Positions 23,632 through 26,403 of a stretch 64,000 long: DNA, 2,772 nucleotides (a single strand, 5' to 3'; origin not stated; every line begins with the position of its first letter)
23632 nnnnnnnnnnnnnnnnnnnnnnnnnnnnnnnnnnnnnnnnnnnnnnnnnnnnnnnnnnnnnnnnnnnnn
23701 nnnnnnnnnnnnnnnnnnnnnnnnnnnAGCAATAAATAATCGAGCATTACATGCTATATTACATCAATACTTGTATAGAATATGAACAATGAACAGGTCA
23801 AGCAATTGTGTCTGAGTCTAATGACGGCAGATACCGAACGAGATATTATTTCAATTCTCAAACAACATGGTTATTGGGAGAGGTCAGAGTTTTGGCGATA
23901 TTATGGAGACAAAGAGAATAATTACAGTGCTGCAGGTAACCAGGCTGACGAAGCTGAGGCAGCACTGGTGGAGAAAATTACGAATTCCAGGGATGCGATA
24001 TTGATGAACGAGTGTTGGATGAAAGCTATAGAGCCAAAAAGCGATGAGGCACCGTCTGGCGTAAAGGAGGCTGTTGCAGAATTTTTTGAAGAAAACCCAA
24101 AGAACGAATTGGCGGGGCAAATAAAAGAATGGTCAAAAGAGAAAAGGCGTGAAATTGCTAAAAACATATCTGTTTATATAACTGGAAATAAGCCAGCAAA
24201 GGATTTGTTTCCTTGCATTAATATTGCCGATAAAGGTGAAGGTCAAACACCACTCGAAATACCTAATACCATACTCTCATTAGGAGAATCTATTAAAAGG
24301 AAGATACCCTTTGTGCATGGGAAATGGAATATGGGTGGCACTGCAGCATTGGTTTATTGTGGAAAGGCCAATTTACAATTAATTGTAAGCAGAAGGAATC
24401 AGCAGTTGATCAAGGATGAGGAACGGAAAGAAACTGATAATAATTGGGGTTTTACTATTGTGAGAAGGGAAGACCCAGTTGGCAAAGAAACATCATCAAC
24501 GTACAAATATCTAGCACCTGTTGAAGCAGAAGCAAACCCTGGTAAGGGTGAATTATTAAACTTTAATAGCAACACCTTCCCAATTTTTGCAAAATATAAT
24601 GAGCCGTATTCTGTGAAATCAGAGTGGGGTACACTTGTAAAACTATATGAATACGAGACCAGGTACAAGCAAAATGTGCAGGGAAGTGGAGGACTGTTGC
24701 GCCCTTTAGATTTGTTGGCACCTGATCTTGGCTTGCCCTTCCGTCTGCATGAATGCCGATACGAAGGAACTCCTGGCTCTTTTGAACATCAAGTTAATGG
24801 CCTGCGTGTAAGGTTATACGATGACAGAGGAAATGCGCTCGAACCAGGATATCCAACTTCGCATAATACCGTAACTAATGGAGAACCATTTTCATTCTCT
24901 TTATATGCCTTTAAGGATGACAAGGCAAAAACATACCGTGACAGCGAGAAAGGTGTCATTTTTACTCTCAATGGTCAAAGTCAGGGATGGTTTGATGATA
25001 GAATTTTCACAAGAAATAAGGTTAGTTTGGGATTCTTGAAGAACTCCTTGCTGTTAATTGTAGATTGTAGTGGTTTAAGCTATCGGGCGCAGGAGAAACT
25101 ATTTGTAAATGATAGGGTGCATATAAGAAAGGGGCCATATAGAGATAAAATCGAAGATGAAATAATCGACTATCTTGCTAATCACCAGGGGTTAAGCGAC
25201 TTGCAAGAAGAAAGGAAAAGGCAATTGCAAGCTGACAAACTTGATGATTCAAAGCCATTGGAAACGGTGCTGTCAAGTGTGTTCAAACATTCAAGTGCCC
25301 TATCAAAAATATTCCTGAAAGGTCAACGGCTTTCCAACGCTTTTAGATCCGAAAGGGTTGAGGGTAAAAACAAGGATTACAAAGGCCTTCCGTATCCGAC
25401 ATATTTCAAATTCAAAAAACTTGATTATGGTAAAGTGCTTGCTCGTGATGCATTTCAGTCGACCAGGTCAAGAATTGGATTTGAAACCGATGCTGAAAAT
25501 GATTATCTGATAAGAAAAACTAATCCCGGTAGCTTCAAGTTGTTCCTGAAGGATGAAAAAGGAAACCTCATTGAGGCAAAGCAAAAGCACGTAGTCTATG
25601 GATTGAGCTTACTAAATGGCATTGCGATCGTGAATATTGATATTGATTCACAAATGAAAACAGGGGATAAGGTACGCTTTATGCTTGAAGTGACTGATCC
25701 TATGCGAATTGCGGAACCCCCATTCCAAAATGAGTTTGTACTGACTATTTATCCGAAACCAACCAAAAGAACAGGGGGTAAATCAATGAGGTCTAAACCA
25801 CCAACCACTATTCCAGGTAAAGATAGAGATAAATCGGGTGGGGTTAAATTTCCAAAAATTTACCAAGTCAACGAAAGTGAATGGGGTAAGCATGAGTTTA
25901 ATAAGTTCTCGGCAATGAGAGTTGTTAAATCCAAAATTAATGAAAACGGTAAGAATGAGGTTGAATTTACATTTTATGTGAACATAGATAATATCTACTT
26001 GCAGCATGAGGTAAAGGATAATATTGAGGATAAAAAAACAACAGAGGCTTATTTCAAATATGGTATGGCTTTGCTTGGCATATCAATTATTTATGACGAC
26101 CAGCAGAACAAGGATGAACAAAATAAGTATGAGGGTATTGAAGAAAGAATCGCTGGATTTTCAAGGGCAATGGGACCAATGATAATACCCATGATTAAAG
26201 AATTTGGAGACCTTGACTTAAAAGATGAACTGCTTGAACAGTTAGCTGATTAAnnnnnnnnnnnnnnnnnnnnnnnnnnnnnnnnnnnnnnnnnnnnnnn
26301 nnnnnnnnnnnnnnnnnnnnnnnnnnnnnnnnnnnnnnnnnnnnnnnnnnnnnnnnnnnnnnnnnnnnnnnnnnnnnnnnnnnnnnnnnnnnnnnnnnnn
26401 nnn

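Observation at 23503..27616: GHKL ATPase tail-to-tail with, and overlapping by 12 bp, an HTH-controlled SPPY methyltransferase: candidate MORC/paraMORC-like restriction module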

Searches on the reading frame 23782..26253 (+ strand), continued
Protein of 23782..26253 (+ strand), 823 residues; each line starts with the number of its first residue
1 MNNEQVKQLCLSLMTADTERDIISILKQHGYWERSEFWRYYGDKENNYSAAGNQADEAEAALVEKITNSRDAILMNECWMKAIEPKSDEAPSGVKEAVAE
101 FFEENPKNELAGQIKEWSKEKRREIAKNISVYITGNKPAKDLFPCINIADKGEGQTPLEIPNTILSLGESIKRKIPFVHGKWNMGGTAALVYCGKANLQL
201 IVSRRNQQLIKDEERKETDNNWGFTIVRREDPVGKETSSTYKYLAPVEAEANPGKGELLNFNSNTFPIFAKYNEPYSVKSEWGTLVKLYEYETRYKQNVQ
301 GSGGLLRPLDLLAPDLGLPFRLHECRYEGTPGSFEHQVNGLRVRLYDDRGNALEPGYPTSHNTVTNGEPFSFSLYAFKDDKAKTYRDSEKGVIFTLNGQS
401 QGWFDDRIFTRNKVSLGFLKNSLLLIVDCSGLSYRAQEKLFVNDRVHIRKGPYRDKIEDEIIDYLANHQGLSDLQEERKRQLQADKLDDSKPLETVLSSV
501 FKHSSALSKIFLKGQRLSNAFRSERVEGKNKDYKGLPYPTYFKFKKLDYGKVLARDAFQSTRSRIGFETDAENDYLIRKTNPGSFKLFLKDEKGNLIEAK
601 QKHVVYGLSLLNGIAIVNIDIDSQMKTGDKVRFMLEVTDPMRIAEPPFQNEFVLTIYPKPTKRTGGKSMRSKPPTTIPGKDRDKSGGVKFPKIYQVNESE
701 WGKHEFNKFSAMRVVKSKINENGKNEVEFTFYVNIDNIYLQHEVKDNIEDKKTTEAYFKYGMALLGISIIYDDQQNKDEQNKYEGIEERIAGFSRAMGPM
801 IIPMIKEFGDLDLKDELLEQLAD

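Call 102: search_protein_families(library=padloc, proteins=[L174:3-2993:-, L174:2997-3923:-, L174:4218-5303:-, L172:9327-10433:-, L172:8277-9314:-, L172:10441-12177:-, L172:7436-8275:-, L176:1789-3543:-, L176:3699-5963:+], max_evalue=0.00001)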
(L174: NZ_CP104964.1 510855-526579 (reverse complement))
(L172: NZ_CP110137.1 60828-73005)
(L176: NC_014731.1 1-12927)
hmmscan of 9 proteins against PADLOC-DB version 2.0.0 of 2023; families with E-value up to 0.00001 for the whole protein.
L174:3-2993:- (997 aa): 13 families
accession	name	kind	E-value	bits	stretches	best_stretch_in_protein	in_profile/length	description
PDLC02778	SspC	-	0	1239.5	1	19-996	1-985/1053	SspC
PDLC02779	SspC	-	2.6e-226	751.9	1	17-980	3-970/1054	SspC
PDLC02781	SspC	-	1.9e-184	613.4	1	21-991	2-988/1104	SspC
PDLC02780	SspC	-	2.2e-157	523.9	1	9-995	1-961/1045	SspC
PDLC02775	SspC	-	6.1e-147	489.1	1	9-978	3-975/1064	SspC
PDLC02774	SspC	-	4.7e-139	463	1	19-973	1-941/1065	SspC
PDLC02777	SspC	-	1.1e-136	455.5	1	20-975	1-959/1097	SspC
PDLC02478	BrxC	-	7.2e-125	415.9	1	17-968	8-972/1108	BrxC-PglY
PDLC02776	SspC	-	8.1e-108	359.5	1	146-983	85-911/1039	SspC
PDLC02773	SspC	-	3e-101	338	1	21-978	2-932/1011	SspC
PDLC02770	SspC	-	1.5e-79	266.3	2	166-979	149-963/1047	SspC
PDLC02771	SspC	-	2.2e-52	176.4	2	21-272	1-266/828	SspC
PDLC02772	SspC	-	4e-50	168.8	1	58-818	48-830/1123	SspC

L174:2997-3923:- (308 aa): 10 families
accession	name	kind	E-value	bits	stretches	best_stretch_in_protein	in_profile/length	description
PDLC02766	SspB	-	1.5e-112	373.6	1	12-294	1-281/285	SspB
PDLC02764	SspB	-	1.9e-70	235.3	1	14-288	1-263/276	SspB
PDLC02769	SspB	-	1.5e-69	232.6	1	13-287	2-271/282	SspB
PDLC02768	SspB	-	2.4e-67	225.4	1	13-284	2-268/295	SspB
PDLC02760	SspB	-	9.2e-47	157.8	1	12-278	2-254/269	SspB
PDLC02765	SspB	-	1.9e-31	108.2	1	13-287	3-277/292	SspB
PDLC02762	SspB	-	4.2e-28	96.5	1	13-274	2-256/293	SspB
PDLC02767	SspB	-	1.6e-19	68.7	1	13-269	7-270/295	SspB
PDLC02763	SspB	-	6.1e-19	66.7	1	13-177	6-163/279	SspB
PDLC02761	SspB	-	1.5e-12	45.5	1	92-282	112-307/340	SspB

L174:4218-5303:- (361 aa): 2 families
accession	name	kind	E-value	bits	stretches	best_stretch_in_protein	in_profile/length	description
PDLC02759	SspA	-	4.5e-69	231.5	1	87-335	1-255/374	SspA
PDLC02657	DndA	-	1.1e-68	230.3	1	86-336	1-258/372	DndA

L172:9327-10433:- (368 aa): 4 families
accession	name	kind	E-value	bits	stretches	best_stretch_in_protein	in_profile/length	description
PDLC02782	SspD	-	5.3e-91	303.2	2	7-159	1-154/277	SspD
PDLC02510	BrxP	-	1.2e-08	31.6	1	9-124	136-253/779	BrxP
PDLC02661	DndC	-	3.3e-06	24.4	1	8-111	25-141/468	DndC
PDLC02662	DndC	-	5.4e-06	23.7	0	8-111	29-145/481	DndC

L172:8277-9314:- (345 aa): 3 families
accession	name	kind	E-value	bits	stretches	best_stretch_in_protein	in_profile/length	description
PDLC03877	NsnA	-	2.3e-30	104.1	1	3-337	46-380/385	-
PDLC03418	REase_II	-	1.1e-11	42.6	1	18-156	30-159/372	Type II restriction enzyme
PDLC04027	PD-T4-2_A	-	1.3e-08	32.3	1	18-99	50-128/363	-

L172:10441-12177:- (578 aa): 13 families
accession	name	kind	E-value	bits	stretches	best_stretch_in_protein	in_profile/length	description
PDLC02776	SspC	-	1.2e-187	623.8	1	1-555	484-1037/1039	SspC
PDLC02779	SspC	-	1.2e-88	296.2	1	24-505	570-1050/1054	SspC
PDLC02781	SspC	-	1.9e-82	275.6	1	1-551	547-1099/1104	SspC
PDLC02775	SspC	-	4e-77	257.9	1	31-506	586-1059/1064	SspC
PDLC02778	SspC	-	1.1e-71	239.9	1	23-498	559-1039/1053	SspC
PDLC02780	SspC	-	6e-65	217.8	1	23-489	555-1006/1045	SspC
PDLC02774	SspC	-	9.2e-52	174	1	39-538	560-1058/1065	SspC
PDLC02770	SspC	-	1.1e-41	141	1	30-508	560-1032/1047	SspC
PDLC02777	SspC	-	6.7e-41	138.4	1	59-553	603-1092/1097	SspC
PDLC02773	SspC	-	4.2e-33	112.4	1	81-496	599-1004/1011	SspC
PDLC02478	BrxC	-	1.3e-31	107.1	1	49-490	608-1046/1108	BrxC-PglY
PDLC02772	SspC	-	5.5e-18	62.3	1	6-500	568-1062/1123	SspC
PDLC02771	SspC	-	2.7e-12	43.8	1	88-187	716-812/828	SspC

L172:7436-8275:- (279 aa): 13 families
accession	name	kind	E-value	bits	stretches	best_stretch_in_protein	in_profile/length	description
PDLC00407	ThsA1|ThsA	-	1.6e-31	107.5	1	7-244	11-231/478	STALD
PDLC00409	ThsA1|ThsA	-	6.6e-24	82.6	1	7-241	12-230/242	STALD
PDLC03856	LmuA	-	1.1e-22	78.9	1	9-277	8-270/433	-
PDLC04166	Dsr1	-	2.8e-20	69.7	1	5-275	12-278/1227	-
PDLC04968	PDC-S25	-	1.5e-13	48.6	1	85-229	108-247/517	-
PDLC04167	Dsr1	-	1.7e-13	47.2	1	5-271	10-280/1248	-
PDLC02184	Dsr2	-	2.8e-11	40.2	1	70-181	75-181/1222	-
PDLC05061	PDC-S65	-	3.5e-11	41.1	1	20-165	35-191/592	-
PDLC05060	PDC-S65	-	7.7e-10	36.2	1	87-166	18-100/503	-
PDLC04967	PDC-S25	-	2.1e-09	34.9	1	99-218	134-248/528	-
PDLC02183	Dsr1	-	1.3e-08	31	1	4-217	9-226/1275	-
PDLC02419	Aga_SIR2-PNTD1-PNTD2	-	2e-06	24.8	0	111-167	119-176/558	Class I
PDLC04082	SIR2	-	3.4e-06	24.2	0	20-128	20-144/345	-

L176:1789-3543:- (584 aa): 24 families
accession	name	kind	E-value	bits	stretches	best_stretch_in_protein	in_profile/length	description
PDLC03316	MTase_II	-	2.8e-103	343.9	2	230-427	48-242/390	Type II methyltransferase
PDLC03387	MTase_II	-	1.8e-46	156.6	2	233-298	27-90/289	Type II methyltransferase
PDLC03309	MTase_II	-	5.9e-27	92.5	1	301-407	195-299/353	Type II methyltransferase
PDLC03252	MTase_II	-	7.1e-27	92.6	2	301-403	201-305/365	Type II methyltransferase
PDLC03353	MTase_II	-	9.6e-25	85.6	2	232-405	23-204/260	Type II methyltransferase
PDLC03336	MTase_II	-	4.2e-23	80.1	1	233-362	44-187/421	Type II methyltransferase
PDLC03303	MTase_II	-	3.7e-22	76.6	1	233-358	19-146/668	Type II methyltransferase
PDLC03371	MTase_II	-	5.6e-21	73.2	1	233-405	26-206/260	Type II methyltransferase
PDLC03299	MTase_II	-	9e-18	62.8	1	232-364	29-147/296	Type II methyltransferase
PDLC03350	MTase_II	-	1.4e-16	58.8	1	232-405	71-249/312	Type II methyltransferase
PDLC03265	MTase_II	-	2.3e-14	51.6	1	233-332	40-127/333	Type II methyltransferase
PDLC03230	MTase_II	-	2.3e-11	41.6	1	232-352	50-161/360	Type II methyltransferase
PDLC03320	MTase_II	-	4.5e-11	40.5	0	232-364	47-164/289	Type II methyltransferase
PDLC03216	MTase_II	-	2.9e-10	37.7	0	232-357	26-152/364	Type II methyltransferase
PDLC04134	mad2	-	1.1e-09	35.7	0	541-578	290-327/492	mads_2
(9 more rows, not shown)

L176:3699-5963:+ (754 aa): 0 families

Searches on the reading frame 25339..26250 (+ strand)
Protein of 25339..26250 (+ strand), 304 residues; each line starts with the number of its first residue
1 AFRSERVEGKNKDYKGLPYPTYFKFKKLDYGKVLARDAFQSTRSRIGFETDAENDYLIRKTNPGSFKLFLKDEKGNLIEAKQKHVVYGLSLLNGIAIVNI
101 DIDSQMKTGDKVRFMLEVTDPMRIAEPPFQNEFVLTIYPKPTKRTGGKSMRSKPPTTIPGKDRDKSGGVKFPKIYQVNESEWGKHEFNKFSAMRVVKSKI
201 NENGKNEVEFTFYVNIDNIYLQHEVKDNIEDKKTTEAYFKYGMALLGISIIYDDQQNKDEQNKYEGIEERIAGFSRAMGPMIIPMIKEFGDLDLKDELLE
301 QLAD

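Call 41: predict_structure(alignment_id=A2)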
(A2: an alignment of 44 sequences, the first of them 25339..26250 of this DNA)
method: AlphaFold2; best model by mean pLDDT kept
length: 304 residues; sequences in the alignment: 44
mean_pLDDT: 85.8   pTM: 0.48
mean pLDDT of the five models: 85.8, 83.8, 83.7, 83.2, 83.0
residues with pLDDT >= 90: 195; 70-90: 58; 50-70: 37; < 50: 14
segments of 3 or more residues with pLDDT < 50: 1-8
pLDDT, mean of each block of 10 residues (from residue 1): 47 83 91 95 95 92 95 95 95 94 90 96 84 96 61 53 53 93 96 92 79 97 95 95 94 88 90 96 90 67 57
secondary structure, 60 per line:
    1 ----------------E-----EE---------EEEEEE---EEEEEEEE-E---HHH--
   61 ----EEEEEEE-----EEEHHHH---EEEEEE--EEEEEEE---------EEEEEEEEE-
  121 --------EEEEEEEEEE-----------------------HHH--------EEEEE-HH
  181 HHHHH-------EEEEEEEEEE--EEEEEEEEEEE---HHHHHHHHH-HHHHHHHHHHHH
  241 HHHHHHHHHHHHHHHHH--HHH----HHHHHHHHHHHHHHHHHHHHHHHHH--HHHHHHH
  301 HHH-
elements in order: E34-39 E43-50 E65-71 E77-79 H80-83 E87-92 E95-101 E111-119 E129-138 E173-177 H179-185 E193-202 E205-215 H219-227 H229-257 H267-291 H294-303

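Call 44: fold_search(model_id=the predicted structure, library=pdb)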
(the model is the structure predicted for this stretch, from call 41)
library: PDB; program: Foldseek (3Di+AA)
matches with E <= 10: 1812; with E <= 0.001: 214
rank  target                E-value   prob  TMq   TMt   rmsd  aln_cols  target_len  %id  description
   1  9gti_A                5.9e-06  1.00  0.24  0.50   6.0       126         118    8  X-ray crystal structure of mouse NPTN N-terminal domain (released 2025-08-06)
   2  9gti_D                6.3e-06  1.00  0.24  0.50   5.9       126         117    9  X-ray crystal structure of mouse NPTN N-terminal domain (released 2025-08-06)
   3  3pxj_A                1.0e-05  1.00  0.24  0.34  20.4       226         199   10  Tandem Ig repeats of Dlar (released 2011-03-23)
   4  2yd1                  1.2e-05  1.00  0.22  0.31  20.3       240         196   11  Crystal structure of the N-terminal Ig1-2 module of Drosophila Receptor Protein Tyrosine Phosphatase DLAR (released 2011-04-13)
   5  9gti_B                1.5e-05  1.00  0.24  0.50   6.0       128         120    8  X-ray crystal structure of mouse NPTN N-terminal domain (released 2025-08-06)
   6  8dwy_H                2.7e-05  1.00  0.23  0.50   7.6       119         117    8  Chikungunya VLP in complex with neutralizing Fab CHK-265 (asymmetric unit) (released 2023-05-31)
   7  2v6h                  3.2e-05  1.00  0.24  0.60   4.0       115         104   11  Crystal structure of the C1 domain of cardiac myosin binding protein-C (released 2008-07-22)
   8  9fns_E                3.2e-05  1.00  0.23  0.49   7.0       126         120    8  Cryo-EM structure of the P domain of the Hepatitis E Virus ORF2 protein in complex with Fab ES1.327 (released 2025-05-14)
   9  3qr2_A                4.6e-05  1.00  0.23  0.50   5.7       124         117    9  Wild type CD147 Ig0 domain (released 2011-05-11)
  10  2edn_MODEL_1_A        4.6e-05  1.00  0.22  0.48   5.0       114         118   16  Solution structure of the first ig-like domain from human Myosin-binding protein C, fast-type (released 2007-08-14)
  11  9gsd_B                4.9e-05  1.00  0.25  0.34   4.3       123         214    8  Cryo-EM structure of mouse PMCA-NPTN complex captured in E2 state (BEF3) (released 2025-08-06)
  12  5fqe_A                5.2e-05  1.00  0.25  0.14   6.2       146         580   16  The details of glycolipid glycan hydrolysis by the structural analysis of a family 123 glycoside hydrolase from Clostr (released 2016-03-30)
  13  5fqf_A                5.8e-05  1.00  0.25  0.14   6.2       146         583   16  The details of glycolipid glycan hydrolysis by the structural analysis of a family 123 glycoside hydrolase from Clostr (released 2016-03-30)
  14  7y1b_A                6.2e-05  1.00  0.25  0.57   5.2       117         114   10  3.2 angstrom cryo-EM structure of extracellular region of mouse Basigin-2 in complex with the Fab fragment of antibody (released 2023-06-14)
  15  5sws_D                6.6e-05  1.00  0.25  0.36   5.6       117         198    8  Crystal Structure of NP2-B17 TCR-H2Db-NP complex (released 2016-10-05)
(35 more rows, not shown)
